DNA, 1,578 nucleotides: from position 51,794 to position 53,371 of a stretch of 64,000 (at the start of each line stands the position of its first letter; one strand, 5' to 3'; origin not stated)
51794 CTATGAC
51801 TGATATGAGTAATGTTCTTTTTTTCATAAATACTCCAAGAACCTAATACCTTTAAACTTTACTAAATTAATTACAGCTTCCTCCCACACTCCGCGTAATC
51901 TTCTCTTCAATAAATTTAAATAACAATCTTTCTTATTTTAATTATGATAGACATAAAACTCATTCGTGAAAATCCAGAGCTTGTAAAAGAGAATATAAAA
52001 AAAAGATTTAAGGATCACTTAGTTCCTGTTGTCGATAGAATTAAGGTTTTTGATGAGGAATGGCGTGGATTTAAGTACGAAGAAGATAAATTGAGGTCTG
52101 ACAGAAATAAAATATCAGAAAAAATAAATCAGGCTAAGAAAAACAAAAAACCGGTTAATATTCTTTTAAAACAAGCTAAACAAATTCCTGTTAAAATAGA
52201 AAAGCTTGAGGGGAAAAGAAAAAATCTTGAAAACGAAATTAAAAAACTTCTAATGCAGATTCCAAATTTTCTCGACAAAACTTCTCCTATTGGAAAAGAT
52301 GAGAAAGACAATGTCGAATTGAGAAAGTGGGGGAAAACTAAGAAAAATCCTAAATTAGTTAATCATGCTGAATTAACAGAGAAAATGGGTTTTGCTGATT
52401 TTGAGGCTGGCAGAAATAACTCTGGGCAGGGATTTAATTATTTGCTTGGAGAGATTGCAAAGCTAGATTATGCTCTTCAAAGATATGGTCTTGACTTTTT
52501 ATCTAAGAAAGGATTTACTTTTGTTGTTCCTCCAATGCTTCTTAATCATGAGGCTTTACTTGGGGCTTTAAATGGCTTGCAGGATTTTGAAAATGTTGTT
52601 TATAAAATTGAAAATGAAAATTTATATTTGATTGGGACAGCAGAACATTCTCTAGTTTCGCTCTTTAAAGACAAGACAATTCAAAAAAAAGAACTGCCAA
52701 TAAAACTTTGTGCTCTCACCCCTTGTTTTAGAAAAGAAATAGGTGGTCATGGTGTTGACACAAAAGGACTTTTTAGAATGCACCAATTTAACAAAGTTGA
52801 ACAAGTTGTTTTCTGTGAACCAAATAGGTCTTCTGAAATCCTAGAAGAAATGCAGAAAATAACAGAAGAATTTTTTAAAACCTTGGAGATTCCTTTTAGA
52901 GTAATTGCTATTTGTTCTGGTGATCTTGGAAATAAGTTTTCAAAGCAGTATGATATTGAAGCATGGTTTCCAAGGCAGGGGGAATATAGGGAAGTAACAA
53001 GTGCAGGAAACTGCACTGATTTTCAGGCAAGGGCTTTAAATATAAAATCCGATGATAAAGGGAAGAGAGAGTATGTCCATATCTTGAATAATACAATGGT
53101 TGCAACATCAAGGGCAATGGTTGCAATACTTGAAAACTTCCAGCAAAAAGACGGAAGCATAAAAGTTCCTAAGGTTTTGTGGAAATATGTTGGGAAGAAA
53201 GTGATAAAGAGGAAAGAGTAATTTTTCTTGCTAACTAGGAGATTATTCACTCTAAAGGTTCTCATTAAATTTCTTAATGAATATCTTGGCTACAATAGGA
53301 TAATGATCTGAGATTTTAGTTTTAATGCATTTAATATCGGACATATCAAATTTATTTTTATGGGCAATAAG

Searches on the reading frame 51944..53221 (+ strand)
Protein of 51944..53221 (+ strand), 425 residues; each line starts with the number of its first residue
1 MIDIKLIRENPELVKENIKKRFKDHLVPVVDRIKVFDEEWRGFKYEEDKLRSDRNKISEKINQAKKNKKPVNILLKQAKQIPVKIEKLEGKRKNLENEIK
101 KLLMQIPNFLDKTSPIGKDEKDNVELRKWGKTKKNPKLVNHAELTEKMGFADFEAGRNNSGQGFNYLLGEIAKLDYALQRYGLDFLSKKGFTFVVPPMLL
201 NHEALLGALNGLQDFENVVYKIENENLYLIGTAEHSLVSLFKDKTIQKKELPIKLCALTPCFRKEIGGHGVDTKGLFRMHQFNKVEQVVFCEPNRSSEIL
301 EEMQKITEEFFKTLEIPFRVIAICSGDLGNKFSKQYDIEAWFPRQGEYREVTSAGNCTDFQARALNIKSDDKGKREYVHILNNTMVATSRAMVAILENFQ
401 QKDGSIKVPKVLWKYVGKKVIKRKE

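Call 90: search_protein_families(library=pfam, proteins=[window:51944-53221:+], max_evalue=0.0001)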
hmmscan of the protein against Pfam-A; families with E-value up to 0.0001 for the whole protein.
window:51944-53221:+ (425 aa): 2 families
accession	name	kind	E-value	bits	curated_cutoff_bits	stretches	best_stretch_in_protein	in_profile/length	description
PF00587.30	tRNA-synt_2b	-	4.4e-42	144.6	29.3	1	221-399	2-179/179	tRNA synthetase class II core domain (G, H, P, S and T)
PF02403.27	Seryl_tRNA_N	-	3.9e-24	85.4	28.2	1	1-109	1-107/108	Seryl-tRNA synthetase N-terminal domain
